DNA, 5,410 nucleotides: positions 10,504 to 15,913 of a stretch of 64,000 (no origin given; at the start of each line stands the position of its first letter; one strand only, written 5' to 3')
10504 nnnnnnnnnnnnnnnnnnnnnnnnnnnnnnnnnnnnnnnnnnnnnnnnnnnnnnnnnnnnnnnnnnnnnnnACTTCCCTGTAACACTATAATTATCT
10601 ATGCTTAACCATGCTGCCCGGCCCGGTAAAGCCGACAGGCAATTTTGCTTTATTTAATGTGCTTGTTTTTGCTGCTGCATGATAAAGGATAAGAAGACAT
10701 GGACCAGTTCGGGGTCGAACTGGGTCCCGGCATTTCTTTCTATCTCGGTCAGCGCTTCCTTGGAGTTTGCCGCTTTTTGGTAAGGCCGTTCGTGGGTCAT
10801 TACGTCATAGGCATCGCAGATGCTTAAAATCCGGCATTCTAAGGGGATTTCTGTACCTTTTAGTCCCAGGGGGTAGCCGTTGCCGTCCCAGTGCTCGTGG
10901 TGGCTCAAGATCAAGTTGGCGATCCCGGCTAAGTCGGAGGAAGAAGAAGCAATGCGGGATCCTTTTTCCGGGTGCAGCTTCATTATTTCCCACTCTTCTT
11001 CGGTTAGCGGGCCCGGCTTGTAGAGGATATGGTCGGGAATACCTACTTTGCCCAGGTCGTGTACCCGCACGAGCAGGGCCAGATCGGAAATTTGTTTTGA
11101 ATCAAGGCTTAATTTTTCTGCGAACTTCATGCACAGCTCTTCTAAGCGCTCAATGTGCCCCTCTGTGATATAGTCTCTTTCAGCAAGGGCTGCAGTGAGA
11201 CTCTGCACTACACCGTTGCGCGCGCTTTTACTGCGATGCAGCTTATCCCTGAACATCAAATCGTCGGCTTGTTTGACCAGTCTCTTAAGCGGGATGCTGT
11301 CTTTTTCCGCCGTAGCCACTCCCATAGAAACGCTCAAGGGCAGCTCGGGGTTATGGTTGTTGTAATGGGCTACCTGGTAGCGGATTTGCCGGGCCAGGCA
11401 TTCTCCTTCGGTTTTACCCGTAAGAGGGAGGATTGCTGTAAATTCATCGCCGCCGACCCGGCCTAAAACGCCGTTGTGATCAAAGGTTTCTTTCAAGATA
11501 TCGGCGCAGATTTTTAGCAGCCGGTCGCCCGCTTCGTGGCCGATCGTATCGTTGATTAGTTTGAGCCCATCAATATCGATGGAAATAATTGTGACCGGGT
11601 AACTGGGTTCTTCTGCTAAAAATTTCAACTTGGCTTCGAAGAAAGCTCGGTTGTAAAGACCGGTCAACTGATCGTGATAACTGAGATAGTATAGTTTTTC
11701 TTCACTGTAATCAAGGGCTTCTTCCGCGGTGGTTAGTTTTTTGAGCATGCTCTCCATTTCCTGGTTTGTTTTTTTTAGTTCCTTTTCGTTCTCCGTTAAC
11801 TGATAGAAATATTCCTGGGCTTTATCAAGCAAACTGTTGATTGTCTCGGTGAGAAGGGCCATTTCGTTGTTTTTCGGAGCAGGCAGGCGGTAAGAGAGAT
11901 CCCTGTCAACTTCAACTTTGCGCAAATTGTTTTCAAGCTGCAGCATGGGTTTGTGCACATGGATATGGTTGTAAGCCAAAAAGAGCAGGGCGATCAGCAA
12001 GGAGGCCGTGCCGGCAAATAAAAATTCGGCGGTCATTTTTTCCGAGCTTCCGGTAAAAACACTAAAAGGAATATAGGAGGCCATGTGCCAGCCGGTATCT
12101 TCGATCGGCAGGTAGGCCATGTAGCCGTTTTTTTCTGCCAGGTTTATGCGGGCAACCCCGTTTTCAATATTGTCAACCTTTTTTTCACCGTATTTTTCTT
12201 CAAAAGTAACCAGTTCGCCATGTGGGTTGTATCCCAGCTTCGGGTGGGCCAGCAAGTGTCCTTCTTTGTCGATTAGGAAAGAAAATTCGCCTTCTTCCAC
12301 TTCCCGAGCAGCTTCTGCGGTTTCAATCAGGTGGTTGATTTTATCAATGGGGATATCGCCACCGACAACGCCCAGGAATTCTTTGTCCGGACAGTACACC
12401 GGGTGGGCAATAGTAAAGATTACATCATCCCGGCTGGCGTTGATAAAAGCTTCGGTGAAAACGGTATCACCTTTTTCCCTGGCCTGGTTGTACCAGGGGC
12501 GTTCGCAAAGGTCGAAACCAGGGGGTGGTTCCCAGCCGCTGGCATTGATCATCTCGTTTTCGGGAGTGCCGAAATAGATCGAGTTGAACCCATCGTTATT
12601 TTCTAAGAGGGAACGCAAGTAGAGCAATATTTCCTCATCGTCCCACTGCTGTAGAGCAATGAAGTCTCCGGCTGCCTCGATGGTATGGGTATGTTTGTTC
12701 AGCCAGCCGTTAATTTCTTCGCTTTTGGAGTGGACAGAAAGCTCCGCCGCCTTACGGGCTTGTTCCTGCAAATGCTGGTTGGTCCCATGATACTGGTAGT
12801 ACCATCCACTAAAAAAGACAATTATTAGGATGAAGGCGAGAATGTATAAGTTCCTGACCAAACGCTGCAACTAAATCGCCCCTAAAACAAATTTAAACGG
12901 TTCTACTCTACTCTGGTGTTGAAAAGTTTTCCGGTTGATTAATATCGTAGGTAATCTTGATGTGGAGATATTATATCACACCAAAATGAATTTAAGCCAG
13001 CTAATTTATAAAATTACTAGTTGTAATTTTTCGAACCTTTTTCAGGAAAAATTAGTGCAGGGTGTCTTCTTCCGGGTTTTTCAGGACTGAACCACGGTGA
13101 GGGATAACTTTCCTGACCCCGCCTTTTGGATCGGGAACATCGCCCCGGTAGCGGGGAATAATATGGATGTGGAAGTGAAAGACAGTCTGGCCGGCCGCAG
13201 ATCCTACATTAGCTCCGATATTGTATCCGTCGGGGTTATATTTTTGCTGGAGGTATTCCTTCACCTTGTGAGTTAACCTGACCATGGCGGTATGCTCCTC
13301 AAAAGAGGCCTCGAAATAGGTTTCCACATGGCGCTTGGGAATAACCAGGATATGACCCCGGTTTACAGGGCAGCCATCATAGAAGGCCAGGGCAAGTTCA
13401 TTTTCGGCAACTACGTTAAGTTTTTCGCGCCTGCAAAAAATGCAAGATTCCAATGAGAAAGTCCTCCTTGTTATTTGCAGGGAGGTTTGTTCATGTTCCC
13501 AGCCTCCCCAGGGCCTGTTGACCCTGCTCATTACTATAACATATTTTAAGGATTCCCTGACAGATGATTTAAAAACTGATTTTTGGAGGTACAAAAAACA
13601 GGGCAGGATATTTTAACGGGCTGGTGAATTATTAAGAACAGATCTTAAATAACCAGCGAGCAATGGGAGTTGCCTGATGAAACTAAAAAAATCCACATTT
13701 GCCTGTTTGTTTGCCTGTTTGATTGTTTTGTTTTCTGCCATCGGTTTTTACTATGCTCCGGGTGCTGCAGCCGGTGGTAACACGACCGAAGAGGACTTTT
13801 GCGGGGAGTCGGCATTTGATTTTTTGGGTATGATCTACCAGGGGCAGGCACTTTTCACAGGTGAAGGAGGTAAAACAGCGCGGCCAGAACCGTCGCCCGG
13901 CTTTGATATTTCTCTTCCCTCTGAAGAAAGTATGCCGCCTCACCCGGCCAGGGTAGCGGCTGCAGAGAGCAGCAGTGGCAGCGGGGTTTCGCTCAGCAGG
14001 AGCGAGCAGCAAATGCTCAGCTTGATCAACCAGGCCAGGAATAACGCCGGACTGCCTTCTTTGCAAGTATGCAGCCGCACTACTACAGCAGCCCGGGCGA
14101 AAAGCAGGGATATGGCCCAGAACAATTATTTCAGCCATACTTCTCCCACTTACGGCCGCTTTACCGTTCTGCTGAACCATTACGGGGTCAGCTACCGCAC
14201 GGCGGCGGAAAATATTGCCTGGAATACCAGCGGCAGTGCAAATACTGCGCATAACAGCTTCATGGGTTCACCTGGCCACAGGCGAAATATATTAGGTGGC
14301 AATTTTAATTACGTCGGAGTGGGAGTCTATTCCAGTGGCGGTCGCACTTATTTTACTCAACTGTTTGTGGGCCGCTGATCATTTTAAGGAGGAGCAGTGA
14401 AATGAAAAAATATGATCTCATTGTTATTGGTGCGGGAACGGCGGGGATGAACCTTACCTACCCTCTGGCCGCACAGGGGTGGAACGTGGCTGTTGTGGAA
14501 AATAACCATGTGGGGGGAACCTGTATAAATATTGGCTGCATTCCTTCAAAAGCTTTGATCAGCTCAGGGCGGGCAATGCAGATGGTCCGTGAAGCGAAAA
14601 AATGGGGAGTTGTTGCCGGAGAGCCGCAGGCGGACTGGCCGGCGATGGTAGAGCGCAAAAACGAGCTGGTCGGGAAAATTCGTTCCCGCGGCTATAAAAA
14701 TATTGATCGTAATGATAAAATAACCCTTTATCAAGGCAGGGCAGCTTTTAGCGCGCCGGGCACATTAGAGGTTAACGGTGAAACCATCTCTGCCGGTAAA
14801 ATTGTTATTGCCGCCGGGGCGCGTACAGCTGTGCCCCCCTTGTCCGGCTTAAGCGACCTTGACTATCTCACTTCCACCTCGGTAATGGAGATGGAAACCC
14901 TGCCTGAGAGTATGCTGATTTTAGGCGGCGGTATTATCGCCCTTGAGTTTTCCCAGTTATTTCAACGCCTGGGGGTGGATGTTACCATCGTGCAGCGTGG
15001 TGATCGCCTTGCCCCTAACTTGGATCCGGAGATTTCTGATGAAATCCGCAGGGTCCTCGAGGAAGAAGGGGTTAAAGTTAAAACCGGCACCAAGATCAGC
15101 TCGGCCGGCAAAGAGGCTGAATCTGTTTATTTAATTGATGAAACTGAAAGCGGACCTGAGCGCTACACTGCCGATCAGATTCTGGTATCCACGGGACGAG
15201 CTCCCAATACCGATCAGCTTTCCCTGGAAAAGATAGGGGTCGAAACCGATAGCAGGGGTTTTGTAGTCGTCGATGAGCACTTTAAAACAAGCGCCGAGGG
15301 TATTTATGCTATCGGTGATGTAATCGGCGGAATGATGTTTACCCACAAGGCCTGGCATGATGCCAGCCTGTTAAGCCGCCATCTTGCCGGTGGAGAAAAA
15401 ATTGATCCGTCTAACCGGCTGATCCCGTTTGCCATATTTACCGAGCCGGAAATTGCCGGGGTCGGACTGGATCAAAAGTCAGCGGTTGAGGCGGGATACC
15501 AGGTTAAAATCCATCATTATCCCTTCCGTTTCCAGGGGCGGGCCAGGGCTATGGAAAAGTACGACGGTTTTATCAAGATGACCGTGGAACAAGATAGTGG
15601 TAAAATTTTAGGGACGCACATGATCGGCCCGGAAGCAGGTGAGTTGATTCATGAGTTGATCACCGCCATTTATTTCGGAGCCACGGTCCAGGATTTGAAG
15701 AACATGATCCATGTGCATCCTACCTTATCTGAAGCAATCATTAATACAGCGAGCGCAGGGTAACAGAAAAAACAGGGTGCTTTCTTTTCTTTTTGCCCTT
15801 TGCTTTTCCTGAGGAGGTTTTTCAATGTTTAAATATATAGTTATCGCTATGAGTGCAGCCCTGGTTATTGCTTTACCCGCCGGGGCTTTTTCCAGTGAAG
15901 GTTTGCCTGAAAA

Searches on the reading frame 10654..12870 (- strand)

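Call 38: search_protein_families(library=pfam, proteins=[window:10654-12870:-], max_evalue=0.00001)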
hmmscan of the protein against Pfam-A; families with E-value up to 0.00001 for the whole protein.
window:10654-12870:- (738 aa): 5 families
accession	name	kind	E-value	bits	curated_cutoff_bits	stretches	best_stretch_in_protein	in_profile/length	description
PF13487.12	HD_5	-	5.9e-35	120.9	27.2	1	561-722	6-170/170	HD domain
PF00990.26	GGDEF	-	8.4e-33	113.9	23.8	1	398-546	2-158/161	Diguanylate cyclase, GGDEF domain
PF02743.24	dCache_1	-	6.1e-28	98.4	45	1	33-265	2-239/240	Cache domain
PF01966.28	HD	-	2.2e-17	63.8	22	1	571-691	3-116/116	HD domain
PF22673.2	MCP-like_PDC_1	-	1.8e-08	35.2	27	1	114-179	49-112/113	Methyl-accepting chemotaxis protein-like, first PDC sensor domain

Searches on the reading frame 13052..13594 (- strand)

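Call 38: search_protein_families(library=pfam, proteins=[window:13052-13594:-], max_evalue=0.00001)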
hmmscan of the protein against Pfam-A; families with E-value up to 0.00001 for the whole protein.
window:13052-13594:- (180 aa): 2 families
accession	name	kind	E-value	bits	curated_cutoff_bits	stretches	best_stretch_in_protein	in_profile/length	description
PF01230.28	HIT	-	5.4e-26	91.5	21.5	1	60-150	7-97/98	HIT domain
PF11969.13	DcpS_C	-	9.3e-14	52.3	24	1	51-146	2-100/114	Scavenger mRNA decapping enzyme C-term binding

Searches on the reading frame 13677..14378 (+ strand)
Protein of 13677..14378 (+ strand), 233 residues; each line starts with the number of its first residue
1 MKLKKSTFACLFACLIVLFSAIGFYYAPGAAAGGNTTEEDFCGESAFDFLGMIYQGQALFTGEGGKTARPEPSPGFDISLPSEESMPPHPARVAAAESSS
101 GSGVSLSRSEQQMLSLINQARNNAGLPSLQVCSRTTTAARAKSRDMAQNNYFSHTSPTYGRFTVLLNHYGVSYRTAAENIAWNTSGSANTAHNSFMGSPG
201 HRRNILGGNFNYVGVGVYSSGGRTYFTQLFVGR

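Call 38: search_protein_families(library=pfam, proteins=[window:13677-14378:+], max_evalue=0.00001)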
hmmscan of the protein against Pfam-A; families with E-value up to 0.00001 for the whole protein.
window:13677-14378:+ (233 aa): 1 family
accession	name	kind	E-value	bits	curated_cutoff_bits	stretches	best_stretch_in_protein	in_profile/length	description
PF00188.32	CAP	-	8.3e-18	65.8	21.1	1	114-230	1-117/117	Cysteine-rich secretory protein family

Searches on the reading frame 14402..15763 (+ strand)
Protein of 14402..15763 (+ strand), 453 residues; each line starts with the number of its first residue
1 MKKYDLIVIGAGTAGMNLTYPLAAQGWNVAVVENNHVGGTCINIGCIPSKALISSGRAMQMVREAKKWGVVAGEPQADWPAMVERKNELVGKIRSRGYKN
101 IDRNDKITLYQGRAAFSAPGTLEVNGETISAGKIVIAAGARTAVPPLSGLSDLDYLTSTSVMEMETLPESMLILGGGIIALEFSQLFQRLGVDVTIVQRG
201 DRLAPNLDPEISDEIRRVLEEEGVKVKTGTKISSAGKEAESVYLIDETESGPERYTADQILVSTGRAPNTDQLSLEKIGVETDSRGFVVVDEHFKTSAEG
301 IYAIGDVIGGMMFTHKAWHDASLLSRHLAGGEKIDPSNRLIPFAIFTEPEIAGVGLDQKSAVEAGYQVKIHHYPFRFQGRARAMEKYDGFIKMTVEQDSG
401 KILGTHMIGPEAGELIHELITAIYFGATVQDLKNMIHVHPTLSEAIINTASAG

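Call 38: search_protein_families(library=pfam, proteins=[window:14402-15763:+], max_evalue=0.00001)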
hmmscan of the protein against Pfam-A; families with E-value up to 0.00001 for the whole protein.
window:14402-15763:+ (453 aa): 9 families
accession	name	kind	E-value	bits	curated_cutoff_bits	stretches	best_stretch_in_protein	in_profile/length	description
PF07992.20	Pyr_redox_2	-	5.8e-68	229.9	26.1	1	4-320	1-290/291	Pyridine nucleotide-disulphide oxidoreductase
PF02852.28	Pyr_redox_dim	-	9e-35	119.7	25.3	1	341-447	1-107/110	Pyridine nucleotide-disulphide oxidoreductase, dimerisation domain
PF00070.33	Pyr_redox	-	2.3e-21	76.5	22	1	171-242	2-74/82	Pyridine nucleotide-disulphide oxidoreductase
PF13738.12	Pyr_redox_3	-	4.2e-13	49.6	30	1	123-305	117-305/305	Pyridine nucleotide-disulphide oxidoreductase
PF01266.30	DAO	-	8e-09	35.9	27.9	0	5-40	1-38/353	FAD dependent oxidoreductase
PF13450.12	NAD_binding_8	-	3.2e-08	34.2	21.9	0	8-41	1-35/68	NAD(P)-binding Rossmann-like domain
PF03486.20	HI0933_like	-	6.3e-08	32.8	50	0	5-40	2-37/244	HI0933-like protein Rossmann domain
PF00890.30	FAD_binding_2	-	1.2e-07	31.7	20.4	0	5-39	1-36/414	FAD binding domain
PF01134.28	GIDA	-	6.2e-07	29.2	22.1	1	5-140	1-150/391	Glucose inhibited division protein A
